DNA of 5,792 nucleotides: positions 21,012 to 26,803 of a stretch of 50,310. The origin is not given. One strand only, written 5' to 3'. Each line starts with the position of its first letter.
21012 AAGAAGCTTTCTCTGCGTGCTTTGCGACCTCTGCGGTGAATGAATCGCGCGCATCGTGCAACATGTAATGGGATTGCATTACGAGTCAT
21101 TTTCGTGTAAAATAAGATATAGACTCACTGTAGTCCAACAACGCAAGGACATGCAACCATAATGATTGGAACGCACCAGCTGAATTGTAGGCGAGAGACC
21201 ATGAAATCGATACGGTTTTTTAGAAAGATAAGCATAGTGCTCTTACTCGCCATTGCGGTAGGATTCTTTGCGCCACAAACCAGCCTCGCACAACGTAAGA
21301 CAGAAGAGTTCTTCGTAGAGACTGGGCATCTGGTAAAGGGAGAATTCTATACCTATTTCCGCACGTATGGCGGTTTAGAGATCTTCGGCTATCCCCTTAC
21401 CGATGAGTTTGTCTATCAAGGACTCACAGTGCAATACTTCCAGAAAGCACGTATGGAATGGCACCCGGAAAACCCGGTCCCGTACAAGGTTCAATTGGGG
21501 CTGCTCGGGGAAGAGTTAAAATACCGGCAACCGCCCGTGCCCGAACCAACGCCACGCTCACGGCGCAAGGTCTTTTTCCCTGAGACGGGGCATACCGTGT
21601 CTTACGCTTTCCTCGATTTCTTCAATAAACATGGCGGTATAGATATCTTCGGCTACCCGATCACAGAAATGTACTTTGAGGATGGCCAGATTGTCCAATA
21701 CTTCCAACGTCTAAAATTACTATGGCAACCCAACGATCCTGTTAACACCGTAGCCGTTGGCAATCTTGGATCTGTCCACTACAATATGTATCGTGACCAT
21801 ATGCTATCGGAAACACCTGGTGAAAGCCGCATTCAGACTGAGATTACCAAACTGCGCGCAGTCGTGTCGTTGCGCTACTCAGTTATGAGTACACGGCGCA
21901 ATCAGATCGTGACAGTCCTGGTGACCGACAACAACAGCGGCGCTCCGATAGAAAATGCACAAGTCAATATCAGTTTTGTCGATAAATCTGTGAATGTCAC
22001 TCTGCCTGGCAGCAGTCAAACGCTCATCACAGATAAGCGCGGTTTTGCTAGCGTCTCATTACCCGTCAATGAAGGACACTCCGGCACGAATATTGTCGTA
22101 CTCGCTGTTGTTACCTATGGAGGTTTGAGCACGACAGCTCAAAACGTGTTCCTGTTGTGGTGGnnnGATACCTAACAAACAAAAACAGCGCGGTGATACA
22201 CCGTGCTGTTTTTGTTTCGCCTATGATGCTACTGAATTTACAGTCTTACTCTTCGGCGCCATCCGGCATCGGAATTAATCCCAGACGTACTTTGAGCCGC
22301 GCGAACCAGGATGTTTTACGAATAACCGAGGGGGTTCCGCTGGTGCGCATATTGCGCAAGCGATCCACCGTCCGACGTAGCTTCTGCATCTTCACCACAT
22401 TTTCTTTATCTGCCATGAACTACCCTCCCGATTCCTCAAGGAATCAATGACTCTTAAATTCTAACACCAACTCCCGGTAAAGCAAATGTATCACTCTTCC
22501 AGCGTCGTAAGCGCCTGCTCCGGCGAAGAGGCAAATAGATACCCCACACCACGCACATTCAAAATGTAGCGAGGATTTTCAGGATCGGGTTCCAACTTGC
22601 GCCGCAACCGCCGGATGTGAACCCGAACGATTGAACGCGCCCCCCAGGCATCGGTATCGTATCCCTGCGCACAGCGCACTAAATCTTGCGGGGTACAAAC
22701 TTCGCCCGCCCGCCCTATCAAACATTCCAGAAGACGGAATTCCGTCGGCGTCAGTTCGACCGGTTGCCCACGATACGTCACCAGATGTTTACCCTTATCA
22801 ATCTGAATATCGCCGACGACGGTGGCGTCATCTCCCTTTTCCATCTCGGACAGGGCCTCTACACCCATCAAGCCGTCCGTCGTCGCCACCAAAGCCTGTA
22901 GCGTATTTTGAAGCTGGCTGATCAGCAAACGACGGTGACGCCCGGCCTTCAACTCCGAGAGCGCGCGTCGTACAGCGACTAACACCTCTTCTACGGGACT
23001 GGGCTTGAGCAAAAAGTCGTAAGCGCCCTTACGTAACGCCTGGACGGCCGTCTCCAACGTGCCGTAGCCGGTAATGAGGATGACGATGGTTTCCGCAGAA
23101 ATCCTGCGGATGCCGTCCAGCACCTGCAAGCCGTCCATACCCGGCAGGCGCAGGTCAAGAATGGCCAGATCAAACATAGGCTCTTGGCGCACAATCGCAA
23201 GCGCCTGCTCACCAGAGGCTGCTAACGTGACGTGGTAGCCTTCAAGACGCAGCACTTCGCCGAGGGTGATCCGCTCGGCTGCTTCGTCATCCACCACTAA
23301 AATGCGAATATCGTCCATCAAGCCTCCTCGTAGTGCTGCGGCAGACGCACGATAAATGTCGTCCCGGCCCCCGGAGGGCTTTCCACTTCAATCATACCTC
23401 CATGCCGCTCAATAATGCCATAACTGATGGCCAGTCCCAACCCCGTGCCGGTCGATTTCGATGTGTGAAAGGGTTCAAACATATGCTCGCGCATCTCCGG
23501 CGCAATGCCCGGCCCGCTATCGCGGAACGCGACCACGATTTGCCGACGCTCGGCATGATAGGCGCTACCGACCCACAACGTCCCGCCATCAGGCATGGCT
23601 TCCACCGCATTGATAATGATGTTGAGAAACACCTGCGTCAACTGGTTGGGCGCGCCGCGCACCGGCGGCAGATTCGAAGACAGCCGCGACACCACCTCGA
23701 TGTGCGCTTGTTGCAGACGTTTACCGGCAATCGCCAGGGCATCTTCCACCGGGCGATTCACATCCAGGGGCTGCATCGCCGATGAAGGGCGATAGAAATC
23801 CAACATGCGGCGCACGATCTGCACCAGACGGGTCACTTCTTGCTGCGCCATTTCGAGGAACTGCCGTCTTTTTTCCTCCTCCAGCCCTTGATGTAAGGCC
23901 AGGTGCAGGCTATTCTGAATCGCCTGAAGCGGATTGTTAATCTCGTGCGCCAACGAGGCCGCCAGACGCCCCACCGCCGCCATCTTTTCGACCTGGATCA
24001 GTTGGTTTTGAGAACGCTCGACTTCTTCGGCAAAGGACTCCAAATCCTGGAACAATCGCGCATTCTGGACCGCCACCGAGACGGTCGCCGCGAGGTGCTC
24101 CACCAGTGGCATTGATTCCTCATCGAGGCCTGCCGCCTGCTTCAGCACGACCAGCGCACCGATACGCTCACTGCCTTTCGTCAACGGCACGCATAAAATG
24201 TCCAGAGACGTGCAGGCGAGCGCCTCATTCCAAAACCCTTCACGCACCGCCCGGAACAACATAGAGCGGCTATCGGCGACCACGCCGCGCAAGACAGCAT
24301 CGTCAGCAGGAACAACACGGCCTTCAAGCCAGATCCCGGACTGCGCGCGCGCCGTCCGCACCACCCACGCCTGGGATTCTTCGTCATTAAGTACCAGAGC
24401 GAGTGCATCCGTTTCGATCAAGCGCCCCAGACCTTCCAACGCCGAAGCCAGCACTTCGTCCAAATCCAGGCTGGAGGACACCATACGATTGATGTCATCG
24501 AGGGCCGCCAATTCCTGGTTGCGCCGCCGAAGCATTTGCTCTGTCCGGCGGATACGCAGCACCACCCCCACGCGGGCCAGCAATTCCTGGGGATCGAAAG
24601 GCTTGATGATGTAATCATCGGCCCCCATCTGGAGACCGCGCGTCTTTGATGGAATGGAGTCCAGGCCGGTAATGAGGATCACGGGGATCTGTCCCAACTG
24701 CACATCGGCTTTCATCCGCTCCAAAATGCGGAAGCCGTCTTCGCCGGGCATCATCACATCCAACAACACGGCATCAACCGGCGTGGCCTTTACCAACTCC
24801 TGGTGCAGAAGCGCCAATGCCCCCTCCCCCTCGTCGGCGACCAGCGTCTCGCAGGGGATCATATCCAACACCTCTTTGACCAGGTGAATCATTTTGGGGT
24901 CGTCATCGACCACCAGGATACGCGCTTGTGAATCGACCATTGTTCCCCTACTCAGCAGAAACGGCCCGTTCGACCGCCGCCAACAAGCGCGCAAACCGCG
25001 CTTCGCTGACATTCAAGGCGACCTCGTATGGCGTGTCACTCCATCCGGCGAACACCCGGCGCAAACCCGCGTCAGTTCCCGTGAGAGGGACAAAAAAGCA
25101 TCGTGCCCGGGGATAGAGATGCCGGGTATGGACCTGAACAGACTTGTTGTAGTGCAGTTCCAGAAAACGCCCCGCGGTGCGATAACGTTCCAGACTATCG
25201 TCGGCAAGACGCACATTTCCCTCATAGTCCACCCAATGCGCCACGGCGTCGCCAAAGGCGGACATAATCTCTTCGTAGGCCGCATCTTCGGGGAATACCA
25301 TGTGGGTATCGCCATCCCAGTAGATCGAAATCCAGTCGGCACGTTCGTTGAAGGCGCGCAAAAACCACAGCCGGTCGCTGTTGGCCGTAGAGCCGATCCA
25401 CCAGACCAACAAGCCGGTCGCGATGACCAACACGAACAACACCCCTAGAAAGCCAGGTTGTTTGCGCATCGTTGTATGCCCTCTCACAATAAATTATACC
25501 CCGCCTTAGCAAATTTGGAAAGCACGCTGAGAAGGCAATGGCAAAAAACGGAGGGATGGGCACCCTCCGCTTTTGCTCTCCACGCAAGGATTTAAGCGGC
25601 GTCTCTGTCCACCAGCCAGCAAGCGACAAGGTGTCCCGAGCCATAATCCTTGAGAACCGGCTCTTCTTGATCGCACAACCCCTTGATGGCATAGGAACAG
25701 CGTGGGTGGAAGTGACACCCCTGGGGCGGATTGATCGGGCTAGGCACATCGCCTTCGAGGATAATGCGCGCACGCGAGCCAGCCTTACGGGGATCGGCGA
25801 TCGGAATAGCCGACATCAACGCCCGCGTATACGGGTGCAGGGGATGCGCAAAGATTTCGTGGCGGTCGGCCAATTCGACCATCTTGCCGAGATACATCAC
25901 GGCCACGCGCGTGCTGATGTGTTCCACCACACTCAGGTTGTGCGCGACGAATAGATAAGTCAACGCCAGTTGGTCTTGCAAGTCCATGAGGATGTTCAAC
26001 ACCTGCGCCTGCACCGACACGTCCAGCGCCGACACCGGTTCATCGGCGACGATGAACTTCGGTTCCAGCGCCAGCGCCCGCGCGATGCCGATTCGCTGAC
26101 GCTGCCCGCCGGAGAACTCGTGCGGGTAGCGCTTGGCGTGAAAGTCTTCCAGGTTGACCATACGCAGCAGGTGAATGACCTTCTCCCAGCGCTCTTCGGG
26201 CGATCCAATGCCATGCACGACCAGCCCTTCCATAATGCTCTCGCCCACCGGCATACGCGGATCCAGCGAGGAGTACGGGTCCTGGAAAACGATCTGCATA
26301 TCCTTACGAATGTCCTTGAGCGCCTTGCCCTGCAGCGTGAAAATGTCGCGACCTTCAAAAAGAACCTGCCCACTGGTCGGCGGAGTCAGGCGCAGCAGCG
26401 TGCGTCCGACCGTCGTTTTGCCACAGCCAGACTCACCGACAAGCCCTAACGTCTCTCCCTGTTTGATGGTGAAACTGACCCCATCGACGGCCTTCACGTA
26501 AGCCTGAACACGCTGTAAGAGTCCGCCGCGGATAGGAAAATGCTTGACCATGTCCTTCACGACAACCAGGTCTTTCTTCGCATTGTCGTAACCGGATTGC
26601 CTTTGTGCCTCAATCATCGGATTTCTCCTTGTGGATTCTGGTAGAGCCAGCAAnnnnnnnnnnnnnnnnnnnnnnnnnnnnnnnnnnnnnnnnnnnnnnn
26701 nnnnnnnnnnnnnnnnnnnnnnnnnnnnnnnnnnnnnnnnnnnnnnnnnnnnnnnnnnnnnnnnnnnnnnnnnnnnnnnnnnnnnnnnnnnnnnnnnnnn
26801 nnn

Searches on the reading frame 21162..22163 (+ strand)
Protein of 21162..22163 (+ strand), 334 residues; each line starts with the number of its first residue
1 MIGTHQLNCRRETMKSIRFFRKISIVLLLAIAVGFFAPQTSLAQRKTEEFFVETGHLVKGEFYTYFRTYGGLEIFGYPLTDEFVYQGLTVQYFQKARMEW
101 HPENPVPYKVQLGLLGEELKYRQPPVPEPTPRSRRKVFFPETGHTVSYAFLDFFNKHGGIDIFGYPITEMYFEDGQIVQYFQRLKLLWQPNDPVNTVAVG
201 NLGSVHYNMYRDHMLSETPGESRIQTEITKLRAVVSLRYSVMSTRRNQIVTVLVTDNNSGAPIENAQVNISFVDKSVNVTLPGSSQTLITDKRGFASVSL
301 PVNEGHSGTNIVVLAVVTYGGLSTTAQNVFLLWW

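Call 54: search_protein_families(library=pfam, proteins=[window:21162-22163:+], max_evalue=0.00001)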
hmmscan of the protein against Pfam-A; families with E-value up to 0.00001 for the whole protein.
window:21162-22163:+ (334 aa): 0 families

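Call 68: search_protein_families(library=pfam, proteins=[window:21162-22163:+], max_evalue=0.01)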
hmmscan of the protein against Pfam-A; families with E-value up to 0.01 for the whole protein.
window:21162-22163:+ (334 aa): 2 families
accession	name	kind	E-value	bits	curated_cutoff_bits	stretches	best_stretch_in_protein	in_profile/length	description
PF08310.17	LGFP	-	0.0012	19.6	22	0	76-103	2-31/53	LGFP repeat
PF02369.22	Big_1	-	0.0037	17.8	34.9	1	249-302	20-68/93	Bacterial Ig-like domain (group 1)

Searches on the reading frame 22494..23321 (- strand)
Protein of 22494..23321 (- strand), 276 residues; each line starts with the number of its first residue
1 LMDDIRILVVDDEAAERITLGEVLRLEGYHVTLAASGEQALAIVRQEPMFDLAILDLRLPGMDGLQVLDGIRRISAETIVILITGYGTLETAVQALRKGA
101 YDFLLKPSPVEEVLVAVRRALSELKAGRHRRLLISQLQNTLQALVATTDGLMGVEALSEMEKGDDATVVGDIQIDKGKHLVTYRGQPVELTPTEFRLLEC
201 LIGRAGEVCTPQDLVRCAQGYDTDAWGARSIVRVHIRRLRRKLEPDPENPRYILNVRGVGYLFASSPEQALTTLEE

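Call 54: search_protein_families(library=pfam, proteins=[window:22494-23321:-], max_evalue=0.00001)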
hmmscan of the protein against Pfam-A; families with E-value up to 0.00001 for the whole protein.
window:22494-23321:- (276 aa): 2 families
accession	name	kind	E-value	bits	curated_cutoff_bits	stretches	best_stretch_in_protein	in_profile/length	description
PF00072.30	Response_reg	-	4e-28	98.2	30.2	1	7-117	1-110/111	Response regulator receiver domain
PF00486.34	Trans_reg_C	-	9.3e-23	80.5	26.2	1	185-263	1-77/77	Transcriptional regulatory protein, C terminal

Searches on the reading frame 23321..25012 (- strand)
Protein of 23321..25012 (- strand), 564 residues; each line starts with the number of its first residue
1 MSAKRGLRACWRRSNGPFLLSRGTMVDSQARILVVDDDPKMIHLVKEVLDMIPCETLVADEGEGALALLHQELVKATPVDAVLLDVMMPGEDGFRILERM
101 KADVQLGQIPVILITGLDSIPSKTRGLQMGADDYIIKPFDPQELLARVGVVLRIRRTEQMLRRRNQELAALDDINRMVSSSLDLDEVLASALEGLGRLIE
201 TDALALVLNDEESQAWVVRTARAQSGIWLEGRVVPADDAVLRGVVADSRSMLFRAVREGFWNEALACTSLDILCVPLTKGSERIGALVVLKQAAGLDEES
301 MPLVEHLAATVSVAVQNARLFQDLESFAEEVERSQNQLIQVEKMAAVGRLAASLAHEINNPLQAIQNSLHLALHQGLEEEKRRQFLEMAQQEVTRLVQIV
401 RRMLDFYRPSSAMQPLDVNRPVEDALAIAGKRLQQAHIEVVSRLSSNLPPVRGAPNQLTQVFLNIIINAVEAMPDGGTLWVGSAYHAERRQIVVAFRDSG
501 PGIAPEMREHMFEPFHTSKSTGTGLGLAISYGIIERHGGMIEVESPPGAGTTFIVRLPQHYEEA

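Call 54: search_protein_families(library=pfam, proteins=[window:23321-25012:-], max_evalue=0.00001)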
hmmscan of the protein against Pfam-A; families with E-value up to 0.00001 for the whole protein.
window:23321-25012:- (564 aa): 5 families
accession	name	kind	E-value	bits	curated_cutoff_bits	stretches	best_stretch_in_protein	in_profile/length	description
PF02518.31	HATPase_c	-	6.9e-26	91.3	26.4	1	454-559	2-109/111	Histidine kinase-, DNA gyrase B-, and HSP90-like ATPase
PF00072.30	Response_reg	-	1.2e-24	87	30.2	1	32-148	1-110/111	Response regulator receiver domain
PF00512.31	HisKA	-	1.5e-13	51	26.9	1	348-409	3-63/66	His Kinase A (phospho-acceptor) domain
PF13185.12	GAF_2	-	5.8e-08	33.5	28.6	1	182-316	2-136/136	GAF domain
PF13492.12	GAF_3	-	1.2e-07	32.6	27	1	183-317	1-129/129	GAF domain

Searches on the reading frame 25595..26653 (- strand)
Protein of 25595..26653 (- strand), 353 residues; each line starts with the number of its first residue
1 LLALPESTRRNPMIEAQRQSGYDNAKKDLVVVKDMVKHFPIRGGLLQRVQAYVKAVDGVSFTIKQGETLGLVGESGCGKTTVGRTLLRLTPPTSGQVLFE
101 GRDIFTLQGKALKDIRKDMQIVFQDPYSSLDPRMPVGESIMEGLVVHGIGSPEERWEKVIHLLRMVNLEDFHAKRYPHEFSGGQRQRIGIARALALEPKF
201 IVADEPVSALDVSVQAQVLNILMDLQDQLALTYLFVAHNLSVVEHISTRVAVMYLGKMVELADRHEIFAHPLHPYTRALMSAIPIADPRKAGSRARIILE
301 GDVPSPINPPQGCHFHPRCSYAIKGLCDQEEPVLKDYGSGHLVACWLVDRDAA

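Call 54: search_protein_families(library=pfam, proteins=[window:25595-26653:-], max_evalue=0.00001)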
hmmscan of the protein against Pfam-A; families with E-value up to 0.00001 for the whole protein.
window:25595-26653:- (353 aa): 2 families
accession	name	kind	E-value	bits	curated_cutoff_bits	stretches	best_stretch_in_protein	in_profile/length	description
PF00005.33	ABC_tran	-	4.8e-35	121.6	25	1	57-207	2-136/137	ABC transporter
PF08352.17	oligo_HPY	-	6.5e-18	65.3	27.1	1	259-325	1-64/65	Oligopeptide/dipeptide transporter, C-terminal region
